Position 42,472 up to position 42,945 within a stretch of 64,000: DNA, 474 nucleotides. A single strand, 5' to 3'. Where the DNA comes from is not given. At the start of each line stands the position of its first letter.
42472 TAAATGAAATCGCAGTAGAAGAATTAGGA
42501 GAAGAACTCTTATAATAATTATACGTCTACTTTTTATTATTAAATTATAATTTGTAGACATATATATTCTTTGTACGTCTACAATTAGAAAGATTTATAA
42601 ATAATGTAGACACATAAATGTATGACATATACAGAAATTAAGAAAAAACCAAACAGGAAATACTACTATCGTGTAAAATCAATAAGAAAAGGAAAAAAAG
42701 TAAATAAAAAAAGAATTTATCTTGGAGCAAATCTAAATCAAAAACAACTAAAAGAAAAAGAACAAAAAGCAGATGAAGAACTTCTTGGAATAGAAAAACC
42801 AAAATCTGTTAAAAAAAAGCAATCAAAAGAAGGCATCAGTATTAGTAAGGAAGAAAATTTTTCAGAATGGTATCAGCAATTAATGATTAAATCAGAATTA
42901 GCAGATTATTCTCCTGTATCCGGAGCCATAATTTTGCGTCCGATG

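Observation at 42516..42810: ProRS fused to a putative DNA-binding domain behind a four-site operator array: possible self-regulating synthetase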

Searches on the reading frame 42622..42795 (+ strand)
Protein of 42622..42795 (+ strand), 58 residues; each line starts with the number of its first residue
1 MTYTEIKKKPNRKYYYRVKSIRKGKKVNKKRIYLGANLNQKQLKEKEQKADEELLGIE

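Call 12: find_related_loci(query=A1, collection=genome_contigs, flank=3000)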
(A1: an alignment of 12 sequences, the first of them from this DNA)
Query A1 (58 aa) in genome_contigs; peptide patterns used: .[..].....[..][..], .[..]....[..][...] (x = any residue, [..] = any of these).
228 stretches matched a pattern; 164 encode a relative of the query (tblastn E <= 1e-3); the best 80 are kept; 80 distinct loci.
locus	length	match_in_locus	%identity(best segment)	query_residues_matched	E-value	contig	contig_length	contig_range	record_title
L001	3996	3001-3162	78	1-54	2e-23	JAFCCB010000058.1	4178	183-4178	Candidatus Dojkabacteria bacterium isolate AB_1215_Bin_135 AB_1215_Bin_135.fna_scaffold_102016, whole genome shotgun seq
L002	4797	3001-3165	71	1-55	4e-22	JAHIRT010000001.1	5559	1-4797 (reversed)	MAG: Nanoarchaeota archaeon isolate MM_PC_MetaG.mb.141 MM_PC_MetaG.mb.141_k141_2053, whole genome shotgun sequence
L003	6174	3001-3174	67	1-58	3e-21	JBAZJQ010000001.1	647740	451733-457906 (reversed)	MAG: Candidatus Pacearchaeota archaeon isolate SO_2017_LW4_123 scaffold_30_c1_LW137-91_2017, whole genome shotgun sequen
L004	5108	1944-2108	71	1-55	5e-21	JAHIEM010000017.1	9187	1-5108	MAG: Nanoarchaeota archaeon isolate KR11_0.1_MetaG.mb.19 KR11_0.1_MetaG.mb.19_k141_108700, whole genome shotgun sequence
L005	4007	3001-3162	69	1-54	7e-21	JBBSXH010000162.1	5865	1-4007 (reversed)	MAG: Nanoarchaeota archaeon isolate H32-bin021_1 H32_bin021_1_000000000162, whole genome shotgun sequence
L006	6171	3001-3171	68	1-57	9e-21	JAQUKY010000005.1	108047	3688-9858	MAG: Candidatus Nanoarchaeia archaeon isolate STD1_118 NODE_374_length_108047_cov_10.829188_Sandtown_D1, whole genome sh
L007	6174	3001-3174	69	1-58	8e-21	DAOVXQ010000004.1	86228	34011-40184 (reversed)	MAG TPA_asm: archaeon isolate CSMAG_1761 CSMAG_1761_k141_5684535_length_86228_cov_13.5601, whole genome shotgun sequence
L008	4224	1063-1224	67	1-54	1e-20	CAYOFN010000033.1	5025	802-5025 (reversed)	MAG TPA_asm: Candidatus Woesearchaeota archaeon isolate SRP178699_co1_587 genome assembly, contig: NODE_25001_length_502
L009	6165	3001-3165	67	1-55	6e-20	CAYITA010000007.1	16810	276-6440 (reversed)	MAG TPA_asm: Candidatus Woesearchaeota archaeon isolate ERP119705_co5_89 genome assembly, contig: NODE_4203_length_16810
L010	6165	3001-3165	71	1-55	7e-20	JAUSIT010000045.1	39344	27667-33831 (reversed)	MAG: Nanoarchaeota archaeon isolate E14_metabat.bin.268 E14_k141_218926, whole genome shotgun sequence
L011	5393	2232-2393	67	1-54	1e-19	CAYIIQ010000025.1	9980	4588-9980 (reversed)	MAG TPA_asm: Candidatus Woesearchaeota archaeon isolate ERP119705_co24_1048 genome assembly, contig: NODE_9673_length_99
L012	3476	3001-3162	65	1-54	2e-19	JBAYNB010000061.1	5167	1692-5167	MAG: Candidatus Pacearchaeota archaeon isolate SO_2016_LW1_54 scaffold26768_LW64-88_2016, whole genome shotgun sequence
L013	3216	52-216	65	1-55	2e-19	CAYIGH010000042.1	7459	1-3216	MAG TPA_asm: Candidatus Woesearchaeota archaeon isolate ERP119705_co24_289 genome assembly, contig: NODE_15582_length_74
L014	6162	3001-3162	69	1-54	2e-19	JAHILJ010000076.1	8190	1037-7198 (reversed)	MAG: Nanoarchaeota archaeon isolate KR13_N2.mb.17 KR13_N2.mb.17_k141_352772, whole genome shotgun sequence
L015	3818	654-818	65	1-55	2e-19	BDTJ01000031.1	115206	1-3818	Archaeon BMS3Abin17 DNA, contig: NODE_2, whole genome shotgun sequence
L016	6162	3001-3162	67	1-54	3e-19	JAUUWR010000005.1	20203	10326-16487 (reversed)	MAG: bacterium isolate CSMAG_44 CSMAG_44_k141_1157941_length_20203_cov_6.0000, whole genome shotgun sequence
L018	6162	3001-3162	63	1-54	5e-19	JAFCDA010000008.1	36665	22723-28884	Candidatus Pacearchaeota archaeon isolate Meg19_1012_Bin_253 Meg19_1012_Bin_253_scaffold_7460, whole genome shotgun sequ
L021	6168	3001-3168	61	1-56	6e-19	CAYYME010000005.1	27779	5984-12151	MAG TPA_asm: Candidatus Woesearchaeota archaeon isolate binchicken_co228_478 genome assembly, contig: NODE_2193_length_2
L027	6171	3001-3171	56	1-57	1e-18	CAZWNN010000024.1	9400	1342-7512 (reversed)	MAG TPA_asm: Candidatus Woesearchaeota archaeon isolate SRP178699_co2_474 genome assembly, contig: NODE_7529_length_9400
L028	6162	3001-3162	65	3-56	1e-18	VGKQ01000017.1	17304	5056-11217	MAG: Candidatus Pacearchaeota archaeon isolate M_DeepCast_400m_m2_082 M_DeepCast_400m_m2_082_Ga0194112_10005340, whole g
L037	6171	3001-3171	75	1-57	6e-18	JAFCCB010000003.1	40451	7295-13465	Candidatus Dojkabacteria bacterium isolate AB_1215_Bin_135 AB_1215_Bin_135.fna_scaffold_647, whole genome shotgun sequen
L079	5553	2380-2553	67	1-58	5e-16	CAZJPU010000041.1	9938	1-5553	MAG TPA_asm: Candidatus Woesearchaeota archaeon isolate binchicken_co181_604 genome assembly, contig: NODE_13628_length_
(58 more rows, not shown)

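Call 19: predict_structure(alignment_id=A1)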
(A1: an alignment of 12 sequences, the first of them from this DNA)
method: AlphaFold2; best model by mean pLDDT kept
length: 58 residues; sequences in the alignment: 12
mean_pLDDT: 90.8   pTM: 0.69
mean pLDDT of the five models: 90.8, 89.7, 89.7, 89.7, 88.5
residues with pLDDT >= 90: 43; 70-90: 13; 50-70: 2; < 50: 0
segments of 3 or more residues with pLDDT < 50: none
pLDDT, mean of each block of 10 residues (from residue 1): 93 94 89 95 94 77
secondary structure, 60 per line:
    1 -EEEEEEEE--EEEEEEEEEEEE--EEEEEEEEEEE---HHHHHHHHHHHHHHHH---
elements in order: E2-9 E12-23 E26-36 H40-55

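Call 21: search_protein_representatives(alignment_id=A1)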
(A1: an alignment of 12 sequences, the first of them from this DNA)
Query: 12 sequences, 58 profile positions. Proteins with E-value up to 0.001 (for the whole library): 163; up to 1e-10: 88; up to 1e-30: 0. The best 150 are listed.
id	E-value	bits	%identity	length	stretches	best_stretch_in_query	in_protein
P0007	1.4e-25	105.1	-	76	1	1-57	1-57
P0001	3.1e-25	104.0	-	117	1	1-57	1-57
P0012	2.0e-24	101.4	-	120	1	1-57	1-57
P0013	1.8e-23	98.3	-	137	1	1-57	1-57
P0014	3.0e-23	97.6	-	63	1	1-56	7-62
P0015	3.5e-23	97.4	-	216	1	1-56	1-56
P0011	4.1e-23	97.2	-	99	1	1-56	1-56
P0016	4.2e-23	97.1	-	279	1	1-56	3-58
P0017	8.4e-23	96.2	-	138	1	1-57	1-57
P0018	1.4e-22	95.5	-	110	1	1-57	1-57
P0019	1.7e-22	95.2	-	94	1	1-56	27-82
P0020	3.5e-22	94.2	-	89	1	1-57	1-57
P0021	3.7e-22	94.1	-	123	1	1-57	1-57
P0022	4.8e-22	93.8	-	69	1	1-57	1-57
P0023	4.8e-22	93.7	-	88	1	1-56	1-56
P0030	4.7e-21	90.6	-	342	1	1-56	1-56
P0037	4.1e-20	87.6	-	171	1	1-57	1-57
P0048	1.0e-18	83.1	-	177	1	1-57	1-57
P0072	1.4e-14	69.8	-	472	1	1-57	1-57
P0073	1.4e-14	69.8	-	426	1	12-56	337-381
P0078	3.9e-14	68.4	-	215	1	1-54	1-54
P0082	7.3e-14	67.6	-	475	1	1-51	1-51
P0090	5.5e-12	61.5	-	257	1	1-54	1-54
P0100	6.3e-10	54.9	-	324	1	1-49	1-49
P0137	1.8e-05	40.7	-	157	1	3-55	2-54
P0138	1.8e-05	40.7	-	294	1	3-56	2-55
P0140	2.7e-05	40.1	-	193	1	3-56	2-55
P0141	3.1e-05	39.9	-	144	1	5-54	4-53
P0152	1.6e-04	37.6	-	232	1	5-55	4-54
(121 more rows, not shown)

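Call 22: search_protein_families(library=pfam, proteins=[P0072, P0073, P0082, P0030, P0015, P0078, P0090, P0100, P0048, P0037], max_evalue=0.001)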
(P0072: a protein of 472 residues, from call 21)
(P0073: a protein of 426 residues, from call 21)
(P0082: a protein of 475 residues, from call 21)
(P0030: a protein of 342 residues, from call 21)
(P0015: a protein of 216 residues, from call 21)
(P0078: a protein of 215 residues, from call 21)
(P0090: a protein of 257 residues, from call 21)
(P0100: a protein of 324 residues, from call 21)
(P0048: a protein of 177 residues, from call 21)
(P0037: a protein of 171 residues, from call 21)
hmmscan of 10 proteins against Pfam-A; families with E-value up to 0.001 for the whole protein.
P0072 (472 aa): 1 family
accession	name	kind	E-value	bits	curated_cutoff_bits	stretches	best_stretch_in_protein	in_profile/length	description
PF00271.37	Helicase_C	-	1.8e-06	28.6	23.5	1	356-456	11-110/110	Helicase conserved C-terminal domain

P0073 (426 aa): 1 family
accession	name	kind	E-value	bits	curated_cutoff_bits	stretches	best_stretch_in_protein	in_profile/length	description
PF04055.27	Radical_SAM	-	3.9e-05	24.3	29.5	1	123-277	3-145/166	Radical SAM superfamily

P0082 (475 aa): 1 family
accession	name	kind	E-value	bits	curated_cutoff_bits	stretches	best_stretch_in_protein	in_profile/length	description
PF04108.17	ATG17_like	-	3.6e-06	27.2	43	1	97-227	143-264/355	Autophagy protein ATG17-like domain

P0030 (342 aa): 1 family
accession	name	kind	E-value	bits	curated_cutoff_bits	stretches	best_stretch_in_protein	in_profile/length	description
PF00587.30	tRNA-synt_2b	-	1.8e-17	64.4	29.3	1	177-342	7-172/179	tRNA synthetase class II core domain (G, H, P, S and T)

P0015 (216 aa): 1 family
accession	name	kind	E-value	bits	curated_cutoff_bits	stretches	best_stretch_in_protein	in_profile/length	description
PF00587.30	tRNA-synt_2b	-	8.3e-12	46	29.3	1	163-216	8-61/179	tRNA synthetase class II core domain (G, H, P, S and T)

P0078 (215 aa): 0 families

P0090 (257 aa): 0 families

P0100 (324 aa): 1 family
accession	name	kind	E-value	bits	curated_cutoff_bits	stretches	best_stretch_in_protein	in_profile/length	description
PF02661.23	Fic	-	1.3e-17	64.8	24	1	173-273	2-93/93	Fic/DOC family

P0048 (177 aa): 1 family
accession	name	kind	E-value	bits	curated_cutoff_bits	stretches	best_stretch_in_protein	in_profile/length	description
PF01934.22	HepT-like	-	1e-18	67.6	23.5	1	73-168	1-119/120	Ribonuclease HepT-like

P0037 (171 aa): 1 family
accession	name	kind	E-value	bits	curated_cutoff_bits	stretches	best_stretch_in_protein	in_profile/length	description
PF20086.4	DUF6478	-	0.00057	19.7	27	1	6-79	13-86/257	Family of unknown function (DUF6478)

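Call 23: fold_search(model_id=the predicted structure, library=pdb)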
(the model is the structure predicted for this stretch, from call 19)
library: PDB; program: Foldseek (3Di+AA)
matches with E <= 10: 411; with E <= 0.001: 0
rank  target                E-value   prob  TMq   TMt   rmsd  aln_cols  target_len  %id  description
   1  9dtr_j                4.6e-01  0.23  0.32  0.22   7.8        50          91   14  Structure of the yeast post-catalytic P complex spliceosome at 2.3 Angstrom resolution (released 2024-12-25)
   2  6n7p_M                6.7e-01  0.15  0.31  0.19   9.7        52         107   15  S. cerevisiae spliceosomal E complex (UBC4) (released 2019-09-18)
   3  6n7x_M                7.2e-01  0.14  0.31  0.21   9.7        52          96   15  S. cerevisiae U1 snRNP (released 2019-07-24)
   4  5nrl_i                7.8e-01  0.14  0.30  0.21   7.8        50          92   14  Structure of a pre-catalytic spliceosome (released 2017-05-31)
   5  5zwn_c                7.8e-01  0.14  0.31  0.20   9.7        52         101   15  Cryo-EM structure of the yeast pre-B complex at an average resolution of 3.3 angstrom (Part II: U1 snRNP region) (released 2018-08-29)
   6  8igd_A                8.4e-01  0.21  0.45  0.36   5.2        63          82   10  The crystal structure of the minimal interaction domains of DRB7.2:DRB4 complex (released 2024-06-26)
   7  3jtz                  9.7e-01  0.15  0.43  0.35   8.2        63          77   13  Structure of the arm-type binding domain of HPI integrase (released 2009-10-06)
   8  7b28_C                9.7e-01  0.13  0.28  0.14   4.1        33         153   12  Complement inhibitor CirpA3 from Rhipicephalus pulchellus (released 2021-12-08)
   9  8z49_MODEL_1_A        1.1e+00  0.18  0.44  0.31   5.2        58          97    9  Solution Structure of DRB7.2 M, the dsRBD region of DRB7.2 (released 2025-04-23)
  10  7b28_A                1.1e+00  0.12  0.28  0.14   4.1        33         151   12  Complement inhibitor CirpA3 from Rhipicephalus pulchellus (released 2021-12-08)
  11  4oqd_A                1.2e+00  0.08  0.33  0.10  14.0        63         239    6  Crystal structure of the tylM1 N,N-dimethyltransferase in complex with SAH and TDP-Qui3NMe2 (released 2014-02-26)
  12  9ve7_A                1.5e+00  0.23  0.42  0.38   2.6        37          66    8  The MIDN Catch-IRF4 (A8V) fusion protein (released 2026-02-04)
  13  5npg_MODEL_1_A        1.5e+00  0.09  0.33  0.26   5.8        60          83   17  Solution structure of Drosophila melanogaster Loquacious dsRBD1 (released 2017-10-04)
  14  7pwg_T                1.5e+00  0.05  0.28  0.13  14.2        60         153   17  Cryo-EM structure of large subunit of Giardia lamblia ribosome at 2.7 A resolution (released 2022-04-20)
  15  2y1z_B                1.6e+00  0.16  0.33  0.24   3.7        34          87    9  Human alphaB Crystallin ACD R120G (released 2011-03-02)
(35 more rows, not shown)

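Call 26: search_protein_families(library=ncbifam, proteins=[L016:3001-4644:+, L018:3001-4692:+, L021:3001-4635:+, L027:3001-4638:+, L079:2380-4056:+, L002:3001-4614:+, L037:3001-4644:+, L008:1063-2733:+, L028:2998-4695:+, L003:3001-4662:+], max_evalue=1e-20)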
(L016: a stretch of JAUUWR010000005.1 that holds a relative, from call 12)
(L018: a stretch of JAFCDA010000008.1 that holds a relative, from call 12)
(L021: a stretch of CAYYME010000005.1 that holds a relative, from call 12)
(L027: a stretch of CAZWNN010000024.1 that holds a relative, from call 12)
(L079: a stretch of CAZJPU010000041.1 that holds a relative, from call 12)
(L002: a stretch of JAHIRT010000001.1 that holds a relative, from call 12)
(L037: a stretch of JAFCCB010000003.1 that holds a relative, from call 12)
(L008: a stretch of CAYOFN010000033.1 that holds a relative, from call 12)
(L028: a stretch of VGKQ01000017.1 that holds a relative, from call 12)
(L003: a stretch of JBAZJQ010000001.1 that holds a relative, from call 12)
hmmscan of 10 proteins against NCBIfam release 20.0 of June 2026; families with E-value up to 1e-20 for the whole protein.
L016:3001-4644:+ (548 aa): 5 families
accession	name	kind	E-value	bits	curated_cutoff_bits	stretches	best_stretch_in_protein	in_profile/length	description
TIGR00408.1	proS_fam_I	equivalog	4.4e-124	415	437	1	86-548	3-475/475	proline--tRNA ligase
NF006625.0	PRK09194.1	equivalog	4.9e-39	134.7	558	1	297-454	401-558/559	proline--tRNA ligase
TIGR00409.1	proS_fam_II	equivalog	3.6e-33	115.3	306.7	1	297-454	407-565/568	proline--tRNA ligase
NF008979.1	PRK12325.1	exception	9.9e-31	107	550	0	297-454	278-436/437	proline--tRNA ligase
TIGR00418.1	thrS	equivalog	1.4e-28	100.1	383.65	0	311-454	422-561/565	threonine--tRNA ligase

L018:3001-4692:+ (564 aa): 6 families
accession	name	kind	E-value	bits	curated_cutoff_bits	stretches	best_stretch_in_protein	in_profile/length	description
TIGR00408.1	proS_fam_I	equivalog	4.2e-143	477.7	437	1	92-564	3-475/475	proline--tRNA ligase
NF006625.0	PRK09194.1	equivalog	5.7e-44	150.9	558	1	318-464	412-558/559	proline--tRNA ligase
TIGR00409.1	proS_fam_II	equivalog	1.3e-40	139.8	306.7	1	318-466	418-567/568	proline--tRNA ligase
NF008979.1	PRK12325.1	exception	1.9e-36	125.9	550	1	317-464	288-436/437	proline--tRNA ligase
TIGR00418.1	thrS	equivalog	8.4e-30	104.2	383.65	0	319-467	420-564/565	threonine--tRNA ligase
NF003068.0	PRK03991.1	equivalog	4.7e-28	97.9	484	0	313-472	433-596/613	threonine--tRNA ligase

L021:3001-4635:+ (545 aa): 5 families
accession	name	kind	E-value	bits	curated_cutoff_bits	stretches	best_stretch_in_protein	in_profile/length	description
TIGR00408.1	proS_fam_I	equivalog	5.4e-137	457.6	437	1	72-545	3-475/475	proline--tRNA ligase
NF006625.0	PRK09194.1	equivalog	8.4e-39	133.9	558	1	297-443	411-556/559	proline--tRNA ligase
TIGR00409.1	proS_fam_II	equivalog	2.7e-34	119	306.7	1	297-445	417-565/568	proline--tRNA ligase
NF008979.1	PRK12325.1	exception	1.8e-30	106.2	550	1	297-443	288-434/437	proline--tRNA ligase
TIGR00418.1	thrS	equivalog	8e-24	84.4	383.65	0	297-445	418-561/565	threonine--tRNA ligase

L027:3001-4638:+ (546 aa): 4 families
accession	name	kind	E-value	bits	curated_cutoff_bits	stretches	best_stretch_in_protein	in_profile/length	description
TIGR00408.1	proS_fam_I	equivalog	7.5e-169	562.6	437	1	82-546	2-475/475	proline--tRNA ligase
NF006625.0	PRK09194.1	equivalog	4.7e-33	114.9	558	1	297-449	403-558/559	proline--tRNA ligase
NF008979.1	PRK12325.1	exception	2.9e-30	105.5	550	0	288-448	271-435/437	proline--tRNA ligase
TIGR00409.1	proS_fam_II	equivalog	3.2e-30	105.5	306.7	0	295-450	407-566/568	proline--tRNA ligase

L079:2380-4056:+ (559 aa): 6 families
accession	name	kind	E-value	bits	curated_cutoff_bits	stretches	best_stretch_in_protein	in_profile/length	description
TIGR00408.1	proS_fam_I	equivalog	4.4e-145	484.2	437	1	87-559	3-475/475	proline--tRNA ligase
NF006625.0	PRK09194.1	equivalog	3.1e-46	158.4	558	1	313-459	412-558/559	proline--tRNA ligase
TIGR00409.1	proS_fam_II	equivalog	1.8e-42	146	306.7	1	313-461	418-567/568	proline--tRNA ligase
NF008979.1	PRK12325.1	exception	4.5e-39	134.5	550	1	312-459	288-436/437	proline--tRNA ligase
TIGR00418.1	thrS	equivalog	1.3e-29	103.6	383.65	0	314-461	420-563/565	threonine--tRNA ligase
NF003068.0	PRK03991.1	equivalog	2.7e-24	85.5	484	0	308-468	433-597/613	threonine--tRNA ligase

L002:3001-4614:+ (538 aa): 4 families
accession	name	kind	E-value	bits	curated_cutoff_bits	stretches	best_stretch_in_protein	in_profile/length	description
TIGR00408.1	proS_fam_I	equivalog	7.7e-165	549.4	437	1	72-538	4-475/475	proline--tRNA ligase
NF006625.0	PRK09194.1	equivalog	7.3e-29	101.1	558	1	295-442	411-557/559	proline--tRNA ligase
NF008979.1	PRK12325.1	exception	3.8e-26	91.9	550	0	249-442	247-435/437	proline--tRNA ligase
TIGR00409.1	proS_fam_II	equivalog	4.9e-26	91.7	306.7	0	293-443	415-565/568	proline--tRNA ligase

L037:3001-4644:+ (548 aa): 4 families
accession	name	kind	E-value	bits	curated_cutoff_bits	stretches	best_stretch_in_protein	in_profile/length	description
TIGR00408.1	proS_fam_I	equivalog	1.1e-158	529.1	437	1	80-548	3-475/475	proline--tRNA ligase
NF006625.0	PRK09194.1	equivalog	2.5e-33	115.8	558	1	305-451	412-557/559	proline--tRNA ligase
TIGR00409.1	proS_fam_II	equivalog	5.8e-32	111.3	306.7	1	305-452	418-565/568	proline--tRNA ligase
NF008979.1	PRK12325.1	exception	6.2e-31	107.7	550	0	258-450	247-434/437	proline--tRNA ligase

L008:1063-2733:+ (557 aa): 4 families
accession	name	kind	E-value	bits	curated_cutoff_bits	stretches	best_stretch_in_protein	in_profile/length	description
TIGR00408.1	proS_fam_I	equivalog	7.8e-180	598.8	437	1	88-557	3-475/475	proline--tRNA ligase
NF006625.0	PRK09194.1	equivalog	6.9e-35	121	558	1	311-460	410-558/559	proline--tRNA ligase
TIGR00409.1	proS_fam_II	equivalog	4.9e-32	111.5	306.7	0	311-461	416-566/568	proline--tRNA ligase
NF008979.1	PRK12325.1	exception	3.3e-29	102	550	0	311-460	287-436/437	proline--tRNA ligase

L028:2998-4695:+ (566 aa): 4 families
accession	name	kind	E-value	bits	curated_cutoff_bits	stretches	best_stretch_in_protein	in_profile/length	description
TIGR00408.1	proS_fam_I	equivalog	3.4e-138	461.5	437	1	91-566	3-475/475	proline--tRNA ligase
NF006625.0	PRK09194.1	equivalog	4.1e-40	138.2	558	1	319-464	413-558/559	proline--tRNA ligase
TIGR00409.1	proS_fam_II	equivalog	1.4e-37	129.9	306.7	1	319-466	419-567/568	proline--tRNA ligase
NF008979.1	PRK12325.1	exception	1.8e-32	112.8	550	1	317-464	288-436/437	proline--tRNA ligase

L003:3001-4662:+ (554 aa): 4 families
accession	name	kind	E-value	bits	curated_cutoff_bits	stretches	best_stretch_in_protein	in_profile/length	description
TIGR00408.1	proS_fam_I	equivalog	3.5e-163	543.9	437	1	87-554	3-475/475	proline--tRNA ligase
NF006625.0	PRK09194.1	equivalog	1.1e-34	120.3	558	1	312-458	412-557/559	proline--tRNA ligase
TIGR00409.1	proS_fam_II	equivalog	2e-31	109.5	306.7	1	311-458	417-564/568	proline--tRNA ligase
NF008979.1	PRK12325.1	exception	7.6e-28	97.5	550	0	299-457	276-434/437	proline--tRNA ligase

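Call 31: search_solved_structures(query=A1, max_evalue=10, show_alignments=2)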
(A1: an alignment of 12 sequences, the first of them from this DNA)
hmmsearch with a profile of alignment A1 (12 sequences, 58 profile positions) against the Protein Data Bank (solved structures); distinct sequences matched with E-value up to 10: 16.
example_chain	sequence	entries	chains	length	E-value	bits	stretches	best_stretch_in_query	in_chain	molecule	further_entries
2obh_A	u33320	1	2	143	0.057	16.6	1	20-52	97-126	Centrin-2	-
9fqr_Pk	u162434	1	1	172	0.067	16.4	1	20-52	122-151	Centrin-2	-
28js_K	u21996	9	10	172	0.086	16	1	20-52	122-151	Centrin-2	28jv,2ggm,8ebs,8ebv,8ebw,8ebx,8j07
9d2f_S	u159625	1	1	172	0.092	15.9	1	20-52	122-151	Centrin-2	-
9uav_E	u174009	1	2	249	0.095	15.9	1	23-53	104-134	Endoplasmic reticulum lectin 1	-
8ebt_J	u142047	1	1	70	0.095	15.9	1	20-52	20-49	Centrin-2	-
2a4j_A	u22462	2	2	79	0.18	15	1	20-52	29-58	Centrin 2 | Centrin-2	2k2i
1m39_A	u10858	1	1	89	0.24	14.6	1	20-52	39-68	Caltractin, isoform 1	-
1oqp_A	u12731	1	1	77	0.27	14.4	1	25-53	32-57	Caltractin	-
8buu_9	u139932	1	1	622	0.27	14.4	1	13-51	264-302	ExpZ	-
3qrx_A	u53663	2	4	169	0.29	14.4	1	26-52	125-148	Centrin | Caltractin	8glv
9m7l_A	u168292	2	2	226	0.33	14.2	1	2-27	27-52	Pseudouridine-5'-phosphatase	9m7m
8kes_E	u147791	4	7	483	0.36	14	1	23-53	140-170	Endoplasmic reticulum lectin 1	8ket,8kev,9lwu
3l5k_A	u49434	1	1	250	0.36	14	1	2-27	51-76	Haloacid dehalogenase-like hydrolase domain-containing protein 1A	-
3kf9_A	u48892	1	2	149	0.65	13.2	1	20-52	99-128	Caltractin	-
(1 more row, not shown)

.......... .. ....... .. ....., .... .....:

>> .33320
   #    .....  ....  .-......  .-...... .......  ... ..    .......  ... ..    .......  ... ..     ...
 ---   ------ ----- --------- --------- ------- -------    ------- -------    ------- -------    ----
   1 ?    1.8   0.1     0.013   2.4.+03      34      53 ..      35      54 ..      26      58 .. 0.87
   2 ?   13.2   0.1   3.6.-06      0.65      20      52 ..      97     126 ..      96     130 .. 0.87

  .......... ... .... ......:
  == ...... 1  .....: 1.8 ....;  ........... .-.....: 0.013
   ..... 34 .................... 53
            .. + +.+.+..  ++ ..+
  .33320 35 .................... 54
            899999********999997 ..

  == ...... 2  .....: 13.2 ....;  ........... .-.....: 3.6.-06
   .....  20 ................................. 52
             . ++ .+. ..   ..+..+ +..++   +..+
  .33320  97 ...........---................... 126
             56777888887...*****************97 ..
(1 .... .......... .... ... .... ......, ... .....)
